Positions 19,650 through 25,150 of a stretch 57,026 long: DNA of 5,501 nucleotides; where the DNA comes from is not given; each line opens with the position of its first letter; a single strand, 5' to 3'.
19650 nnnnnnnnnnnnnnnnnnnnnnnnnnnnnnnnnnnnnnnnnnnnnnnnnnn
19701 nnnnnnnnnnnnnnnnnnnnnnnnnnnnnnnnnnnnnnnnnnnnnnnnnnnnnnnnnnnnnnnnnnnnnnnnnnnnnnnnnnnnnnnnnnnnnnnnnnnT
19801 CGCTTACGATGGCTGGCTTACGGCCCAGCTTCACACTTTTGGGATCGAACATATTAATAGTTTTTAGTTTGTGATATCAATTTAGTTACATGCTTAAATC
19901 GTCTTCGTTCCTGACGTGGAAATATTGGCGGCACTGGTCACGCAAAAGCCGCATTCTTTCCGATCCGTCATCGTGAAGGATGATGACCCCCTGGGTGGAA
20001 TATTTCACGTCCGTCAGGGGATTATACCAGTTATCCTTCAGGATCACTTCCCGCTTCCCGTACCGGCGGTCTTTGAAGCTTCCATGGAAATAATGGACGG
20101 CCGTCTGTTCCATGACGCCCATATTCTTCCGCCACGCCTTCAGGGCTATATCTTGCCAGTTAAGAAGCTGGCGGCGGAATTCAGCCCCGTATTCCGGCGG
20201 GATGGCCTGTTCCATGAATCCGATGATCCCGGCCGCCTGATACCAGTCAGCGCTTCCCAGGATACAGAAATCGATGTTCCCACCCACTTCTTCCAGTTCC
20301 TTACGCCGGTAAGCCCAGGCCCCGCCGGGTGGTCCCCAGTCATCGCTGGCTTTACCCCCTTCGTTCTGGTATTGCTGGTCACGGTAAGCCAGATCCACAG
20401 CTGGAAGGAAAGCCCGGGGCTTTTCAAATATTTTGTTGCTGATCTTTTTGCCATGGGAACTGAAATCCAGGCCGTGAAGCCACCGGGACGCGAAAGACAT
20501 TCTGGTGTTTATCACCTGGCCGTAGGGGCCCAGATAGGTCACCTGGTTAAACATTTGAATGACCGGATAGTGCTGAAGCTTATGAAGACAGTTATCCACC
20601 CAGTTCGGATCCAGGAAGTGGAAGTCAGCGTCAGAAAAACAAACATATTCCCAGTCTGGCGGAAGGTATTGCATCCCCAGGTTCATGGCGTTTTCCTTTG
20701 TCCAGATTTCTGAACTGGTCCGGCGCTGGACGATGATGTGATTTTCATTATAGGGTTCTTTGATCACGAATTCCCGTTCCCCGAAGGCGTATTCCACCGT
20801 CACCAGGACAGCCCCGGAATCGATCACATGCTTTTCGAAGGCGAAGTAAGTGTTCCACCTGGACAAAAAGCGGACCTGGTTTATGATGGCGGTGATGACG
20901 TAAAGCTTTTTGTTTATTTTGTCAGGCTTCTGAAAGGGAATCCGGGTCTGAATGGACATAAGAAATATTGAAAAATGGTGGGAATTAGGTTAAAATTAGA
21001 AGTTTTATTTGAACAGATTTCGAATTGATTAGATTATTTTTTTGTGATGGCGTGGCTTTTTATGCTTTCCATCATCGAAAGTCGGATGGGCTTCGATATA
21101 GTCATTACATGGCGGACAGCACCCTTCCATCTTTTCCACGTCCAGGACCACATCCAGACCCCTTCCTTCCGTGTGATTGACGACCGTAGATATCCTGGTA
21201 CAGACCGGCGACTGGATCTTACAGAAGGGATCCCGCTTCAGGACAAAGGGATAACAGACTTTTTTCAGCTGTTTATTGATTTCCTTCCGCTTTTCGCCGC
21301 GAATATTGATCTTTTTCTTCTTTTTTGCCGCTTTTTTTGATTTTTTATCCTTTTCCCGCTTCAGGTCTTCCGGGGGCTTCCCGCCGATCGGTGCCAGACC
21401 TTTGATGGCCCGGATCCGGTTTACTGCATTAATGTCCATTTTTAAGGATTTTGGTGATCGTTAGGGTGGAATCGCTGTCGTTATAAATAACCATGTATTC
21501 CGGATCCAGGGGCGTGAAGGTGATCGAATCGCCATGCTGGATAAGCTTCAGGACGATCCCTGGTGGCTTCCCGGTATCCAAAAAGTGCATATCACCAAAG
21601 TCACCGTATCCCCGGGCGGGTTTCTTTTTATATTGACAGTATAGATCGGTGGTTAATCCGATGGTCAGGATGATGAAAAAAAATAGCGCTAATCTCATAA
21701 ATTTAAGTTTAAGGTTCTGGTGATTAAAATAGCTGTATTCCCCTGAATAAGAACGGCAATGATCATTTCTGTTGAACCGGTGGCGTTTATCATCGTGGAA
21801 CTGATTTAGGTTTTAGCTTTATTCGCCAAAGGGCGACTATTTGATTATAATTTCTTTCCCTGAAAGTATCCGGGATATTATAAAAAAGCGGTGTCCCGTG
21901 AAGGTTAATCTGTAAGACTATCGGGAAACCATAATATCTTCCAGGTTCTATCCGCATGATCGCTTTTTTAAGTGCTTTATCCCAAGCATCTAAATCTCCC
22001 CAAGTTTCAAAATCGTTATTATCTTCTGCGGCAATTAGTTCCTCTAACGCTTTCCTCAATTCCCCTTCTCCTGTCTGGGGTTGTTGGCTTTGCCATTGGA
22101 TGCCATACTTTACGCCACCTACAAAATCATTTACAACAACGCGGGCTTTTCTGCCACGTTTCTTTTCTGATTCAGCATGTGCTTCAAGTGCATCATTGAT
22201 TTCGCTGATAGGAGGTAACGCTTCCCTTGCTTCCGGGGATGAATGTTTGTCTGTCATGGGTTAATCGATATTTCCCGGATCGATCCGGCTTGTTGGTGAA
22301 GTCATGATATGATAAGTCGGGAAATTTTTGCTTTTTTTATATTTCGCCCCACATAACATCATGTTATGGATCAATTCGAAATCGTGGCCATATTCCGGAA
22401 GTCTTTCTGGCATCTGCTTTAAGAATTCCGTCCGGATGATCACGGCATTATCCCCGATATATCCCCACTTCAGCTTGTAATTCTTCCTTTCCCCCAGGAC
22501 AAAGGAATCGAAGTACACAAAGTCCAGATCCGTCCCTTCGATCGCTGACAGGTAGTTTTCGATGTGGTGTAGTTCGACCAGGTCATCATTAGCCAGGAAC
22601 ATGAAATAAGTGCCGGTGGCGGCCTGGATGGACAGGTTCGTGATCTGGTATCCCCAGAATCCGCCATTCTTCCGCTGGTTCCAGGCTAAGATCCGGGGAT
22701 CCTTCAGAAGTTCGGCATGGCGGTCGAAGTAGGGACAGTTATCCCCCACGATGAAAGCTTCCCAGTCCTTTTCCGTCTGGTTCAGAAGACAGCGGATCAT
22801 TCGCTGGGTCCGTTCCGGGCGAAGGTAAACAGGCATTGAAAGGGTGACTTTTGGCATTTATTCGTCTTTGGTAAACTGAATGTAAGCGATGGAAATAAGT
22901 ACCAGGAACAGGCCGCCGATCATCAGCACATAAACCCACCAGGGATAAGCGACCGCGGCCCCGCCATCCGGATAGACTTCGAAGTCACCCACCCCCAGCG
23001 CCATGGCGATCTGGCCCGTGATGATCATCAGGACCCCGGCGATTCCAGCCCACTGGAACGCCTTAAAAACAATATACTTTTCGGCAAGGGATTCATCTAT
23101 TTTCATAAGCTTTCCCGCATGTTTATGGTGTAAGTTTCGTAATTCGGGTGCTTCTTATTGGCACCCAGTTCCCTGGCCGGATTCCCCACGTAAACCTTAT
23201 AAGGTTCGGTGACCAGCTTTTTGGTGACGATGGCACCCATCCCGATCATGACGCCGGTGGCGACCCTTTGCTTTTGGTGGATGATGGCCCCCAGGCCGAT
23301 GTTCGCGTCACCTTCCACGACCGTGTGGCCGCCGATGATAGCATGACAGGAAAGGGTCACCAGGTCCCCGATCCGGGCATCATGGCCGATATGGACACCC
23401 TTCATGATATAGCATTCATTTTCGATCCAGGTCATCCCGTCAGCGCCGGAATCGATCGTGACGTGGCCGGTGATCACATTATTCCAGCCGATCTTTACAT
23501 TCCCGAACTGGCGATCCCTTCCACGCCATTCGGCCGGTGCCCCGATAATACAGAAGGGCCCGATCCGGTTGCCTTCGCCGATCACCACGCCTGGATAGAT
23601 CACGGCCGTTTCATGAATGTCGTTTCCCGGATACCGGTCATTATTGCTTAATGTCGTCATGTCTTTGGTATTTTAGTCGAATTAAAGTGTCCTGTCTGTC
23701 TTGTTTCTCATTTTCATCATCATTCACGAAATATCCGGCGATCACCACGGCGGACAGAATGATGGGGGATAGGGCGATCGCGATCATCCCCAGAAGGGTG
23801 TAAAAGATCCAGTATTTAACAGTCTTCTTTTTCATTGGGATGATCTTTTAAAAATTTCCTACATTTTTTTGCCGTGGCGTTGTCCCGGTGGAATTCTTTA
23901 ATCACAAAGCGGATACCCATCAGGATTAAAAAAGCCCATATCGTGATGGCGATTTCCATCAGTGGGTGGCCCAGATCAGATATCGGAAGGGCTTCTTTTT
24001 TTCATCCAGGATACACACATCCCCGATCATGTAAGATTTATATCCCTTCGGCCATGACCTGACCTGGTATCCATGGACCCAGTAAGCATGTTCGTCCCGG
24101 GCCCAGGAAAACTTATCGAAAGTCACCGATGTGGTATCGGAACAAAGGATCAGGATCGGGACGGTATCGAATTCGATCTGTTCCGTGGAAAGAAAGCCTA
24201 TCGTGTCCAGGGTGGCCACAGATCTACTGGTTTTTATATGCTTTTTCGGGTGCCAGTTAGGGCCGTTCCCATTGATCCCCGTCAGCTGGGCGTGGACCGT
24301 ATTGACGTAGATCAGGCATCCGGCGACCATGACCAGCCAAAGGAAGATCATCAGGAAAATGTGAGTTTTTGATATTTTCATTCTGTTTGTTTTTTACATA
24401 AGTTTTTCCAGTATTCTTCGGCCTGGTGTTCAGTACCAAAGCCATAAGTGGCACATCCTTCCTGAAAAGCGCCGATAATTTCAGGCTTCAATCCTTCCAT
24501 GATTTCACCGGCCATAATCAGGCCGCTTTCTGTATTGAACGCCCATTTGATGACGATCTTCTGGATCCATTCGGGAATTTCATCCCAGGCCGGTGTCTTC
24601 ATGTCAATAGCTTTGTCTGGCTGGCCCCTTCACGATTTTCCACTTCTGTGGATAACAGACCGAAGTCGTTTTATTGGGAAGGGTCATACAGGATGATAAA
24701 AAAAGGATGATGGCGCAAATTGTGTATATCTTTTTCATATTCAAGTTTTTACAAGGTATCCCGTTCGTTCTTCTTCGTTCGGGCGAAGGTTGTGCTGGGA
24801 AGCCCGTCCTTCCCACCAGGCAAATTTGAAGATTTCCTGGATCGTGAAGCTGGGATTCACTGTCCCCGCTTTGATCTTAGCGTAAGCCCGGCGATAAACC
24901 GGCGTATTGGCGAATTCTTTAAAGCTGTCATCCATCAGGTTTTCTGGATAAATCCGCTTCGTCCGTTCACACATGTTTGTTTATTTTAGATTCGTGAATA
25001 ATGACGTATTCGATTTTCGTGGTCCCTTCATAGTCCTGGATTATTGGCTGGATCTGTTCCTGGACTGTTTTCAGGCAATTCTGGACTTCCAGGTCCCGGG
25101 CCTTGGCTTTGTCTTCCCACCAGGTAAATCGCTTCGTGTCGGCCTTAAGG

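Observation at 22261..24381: A GT2, a truncated LpxA-like acyltransferase and four small membrane proteins are chained by overlapping start and stop codons, a candidate cell-envelope modification cassette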

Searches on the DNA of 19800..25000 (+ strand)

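Call 8: search_dna_similar(query=window:19800-25000:+, collection=phages, mode=distant, max_rows=20)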
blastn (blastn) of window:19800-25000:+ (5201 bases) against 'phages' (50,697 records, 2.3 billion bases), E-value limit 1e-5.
No match.

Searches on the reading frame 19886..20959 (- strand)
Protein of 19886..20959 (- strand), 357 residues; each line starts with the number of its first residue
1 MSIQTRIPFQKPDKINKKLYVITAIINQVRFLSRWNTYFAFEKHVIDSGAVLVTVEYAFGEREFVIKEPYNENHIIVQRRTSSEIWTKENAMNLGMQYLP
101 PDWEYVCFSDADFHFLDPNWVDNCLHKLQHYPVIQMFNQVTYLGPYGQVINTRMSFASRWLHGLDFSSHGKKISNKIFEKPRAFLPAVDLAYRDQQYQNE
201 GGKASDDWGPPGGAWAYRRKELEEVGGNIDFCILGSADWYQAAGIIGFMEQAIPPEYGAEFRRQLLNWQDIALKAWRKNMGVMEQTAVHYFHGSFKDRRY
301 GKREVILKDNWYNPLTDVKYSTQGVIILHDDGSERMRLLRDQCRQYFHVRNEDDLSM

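Call 3: search_protein_families(library=pfam, proteins=[window:19886-20959:-], max_evalue=0.1)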
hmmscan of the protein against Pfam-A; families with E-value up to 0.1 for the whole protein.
window:19886-20959:- (357 aa): 0 families

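Call 5: search_protein_families(library=ncbifam, proteins=[window:19886-20959:-], max_evalue=0.01)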
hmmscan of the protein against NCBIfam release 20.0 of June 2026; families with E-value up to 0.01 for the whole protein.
window:19886-20959:- (357 aa): 0 families

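Call 6: search_protein_families(library=phrogs, proteins=[window:19886-20959:-], max_evalue=0.01)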
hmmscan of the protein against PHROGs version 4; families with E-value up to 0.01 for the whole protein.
window:19886-20959:- (357 aa): 0 families

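Call 48: search_solved_structures(query=window:19886-20959:-, max_evalue=1, show_alignments=1)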
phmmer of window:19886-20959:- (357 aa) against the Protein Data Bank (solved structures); distinct sequences matched with E-value up to 1: 4.
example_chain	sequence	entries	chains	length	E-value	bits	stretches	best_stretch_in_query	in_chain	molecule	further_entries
1coz_A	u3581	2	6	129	0.67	12.3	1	266-352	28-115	PROTEIN (GLYCEROL-3-PHOSPHATE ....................) | glycerol-3-phosphate cytidylyltransferase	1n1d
9ws4_A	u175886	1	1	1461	0.76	12.1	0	245-350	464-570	Multidrug resistance protein 1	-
8jwi_A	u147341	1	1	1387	0.77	12.1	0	245-350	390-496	Multidrug resistance protein 1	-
8jvh_A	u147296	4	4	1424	0.8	12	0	245-350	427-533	Multidrug resistance protein 1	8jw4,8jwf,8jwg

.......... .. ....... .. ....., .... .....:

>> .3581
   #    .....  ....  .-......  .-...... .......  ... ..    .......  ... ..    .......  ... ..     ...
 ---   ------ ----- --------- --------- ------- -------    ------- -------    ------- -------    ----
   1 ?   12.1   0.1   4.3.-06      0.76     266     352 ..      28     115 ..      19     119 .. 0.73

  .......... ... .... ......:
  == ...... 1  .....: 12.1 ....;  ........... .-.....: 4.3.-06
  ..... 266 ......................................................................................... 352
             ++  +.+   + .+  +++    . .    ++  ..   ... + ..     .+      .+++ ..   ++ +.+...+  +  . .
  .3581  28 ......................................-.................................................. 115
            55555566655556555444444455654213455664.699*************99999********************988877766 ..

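Call 50: find_homologous_proteins(query=window:19886-20959:-, max_evalue=0.001)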
Query window:19886-20959:- (357 aa): 31 proteins with E <= 0.001 among 753 candidates.
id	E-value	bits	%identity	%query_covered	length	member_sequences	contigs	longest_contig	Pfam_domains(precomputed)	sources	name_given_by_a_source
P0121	1.6e-249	845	99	100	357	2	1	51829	-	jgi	-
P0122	2.8e-126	440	56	98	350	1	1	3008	-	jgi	jgi:hypothetical protein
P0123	1.3e-123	431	54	99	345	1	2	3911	-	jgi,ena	-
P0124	1.7e-120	421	53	98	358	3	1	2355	-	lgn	-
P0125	1.5e-112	395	51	98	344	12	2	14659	-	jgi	jgi:hypothetical protein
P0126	1.0e-107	379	48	98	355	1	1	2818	-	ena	-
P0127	7.9e-102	359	44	98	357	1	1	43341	PF00535.33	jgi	jgi:hypothetical protein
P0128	1.0e-99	352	48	97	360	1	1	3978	-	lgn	-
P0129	1.2e-94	336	44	95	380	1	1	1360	-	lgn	-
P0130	2.8e-86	308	46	95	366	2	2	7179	PF00535.33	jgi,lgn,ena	-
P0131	1.6e-85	306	43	98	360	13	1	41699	-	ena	-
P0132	5.3e-83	297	44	94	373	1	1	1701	-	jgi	jgi:hypothetical protein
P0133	5.4e-83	297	44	94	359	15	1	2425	-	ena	-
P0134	3.8e-80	288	42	98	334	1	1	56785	-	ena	-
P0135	1.0e-79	287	45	95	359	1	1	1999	-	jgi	jgi:hypothetical protein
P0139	6.2e-60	221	37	95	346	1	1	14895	PF00535.33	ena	-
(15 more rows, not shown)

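Call 52: search_solved_structures(query=A2, max_evalue=1, show_alignments=1)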
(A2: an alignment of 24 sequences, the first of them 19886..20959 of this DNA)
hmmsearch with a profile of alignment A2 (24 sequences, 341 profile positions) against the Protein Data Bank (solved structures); distinct sequences matched with E-value up to 1: 3.
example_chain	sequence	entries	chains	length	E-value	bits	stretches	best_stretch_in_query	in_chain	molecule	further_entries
26qs_A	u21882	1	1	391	0.032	16.6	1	195-272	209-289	Ceramide glucosyltransferase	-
26qf_A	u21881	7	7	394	0.032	16.6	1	195-272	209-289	Ceramide glucosyltransferase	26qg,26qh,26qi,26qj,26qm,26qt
8ye5_A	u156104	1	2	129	0.049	16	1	121-179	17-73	TmrC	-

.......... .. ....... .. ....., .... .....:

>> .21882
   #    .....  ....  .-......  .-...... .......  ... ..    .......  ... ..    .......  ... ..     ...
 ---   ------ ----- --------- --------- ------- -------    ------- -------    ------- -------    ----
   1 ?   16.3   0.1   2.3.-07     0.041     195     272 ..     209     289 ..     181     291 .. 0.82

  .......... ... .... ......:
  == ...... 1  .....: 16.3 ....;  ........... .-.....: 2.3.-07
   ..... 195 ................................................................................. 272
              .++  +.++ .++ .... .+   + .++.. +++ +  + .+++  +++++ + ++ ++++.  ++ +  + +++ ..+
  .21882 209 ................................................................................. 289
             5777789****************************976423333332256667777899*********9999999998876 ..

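Call 53: search_protein_families(library=pfam, alignment_id=A2, max_evalue=0.01)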
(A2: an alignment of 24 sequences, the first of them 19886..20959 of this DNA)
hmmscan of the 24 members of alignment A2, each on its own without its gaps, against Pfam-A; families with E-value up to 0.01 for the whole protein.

A. member 1, window:19886-20959:- (357 aa): 0 families

B. families by the number of members that match (of 24 scanned): 3 families
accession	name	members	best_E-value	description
PF00535.33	Glycos_transf_2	11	7.7e-07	Glycosyl transferase family 2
PF14741.12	GH114_assoc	1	0.0021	N-terminal glycosyl-hydrolase-114-associated domain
PF13506.12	Glyco_transf_21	1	0.0083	Glycosyl transferase family 21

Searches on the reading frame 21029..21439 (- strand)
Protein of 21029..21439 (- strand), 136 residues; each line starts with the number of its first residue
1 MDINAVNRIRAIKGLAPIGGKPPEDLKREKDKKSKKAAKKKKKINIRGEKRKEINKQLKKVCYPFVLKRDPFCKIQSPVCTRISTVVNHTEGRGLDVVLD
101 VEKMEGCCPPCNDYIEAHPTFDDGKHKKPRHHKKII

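Call 3: search_protein_families(library=pfam, proteins=[window:21029-21439:-], max_evalue=0.1)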
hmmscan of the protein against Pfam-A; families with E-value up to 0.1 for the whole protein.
window:21029-21439:- (136 aa): 1 family
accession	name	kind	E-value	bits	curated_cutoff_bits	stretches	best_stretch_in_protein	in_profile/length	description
PF01158.23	Ribosomal_L36e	-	0.014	16.1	27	1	9-59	41-92/96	Ribosomal protein L36e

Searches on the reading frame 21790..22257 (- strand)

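Call 3: search_protein_families(library=pfam, proteins=[window:21790-22257:-], max_evalue=0.1)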
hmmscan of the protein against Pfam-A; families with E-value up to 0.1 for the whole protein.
window:21790-22257:- (155 aa): 1 family
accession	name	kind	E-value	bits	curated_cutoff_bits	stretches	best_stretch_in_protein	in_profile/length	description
PF08906.16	T6SS_Tdi1_C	-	0.039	14.3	27.4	1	75-115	8-48/75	T6SS immunity protein Tdi1, C-terminal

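Call 5: search_protein_families(library=ncbifam, proteins=[window:21790-22257:-], max_evalue=0.01)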
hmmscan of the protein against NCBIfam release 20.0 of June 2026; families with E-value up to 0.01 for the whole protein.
window:21790-22257:- (155 aa): 0 families

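Call 6: search_protein_families(library=phrogs, proteins=[window:21790-22257:-], max_evalue=0.01)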
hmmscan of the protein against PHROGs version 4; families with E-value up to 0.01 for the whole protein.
window:21790-22257:- (155 aa): 0 families
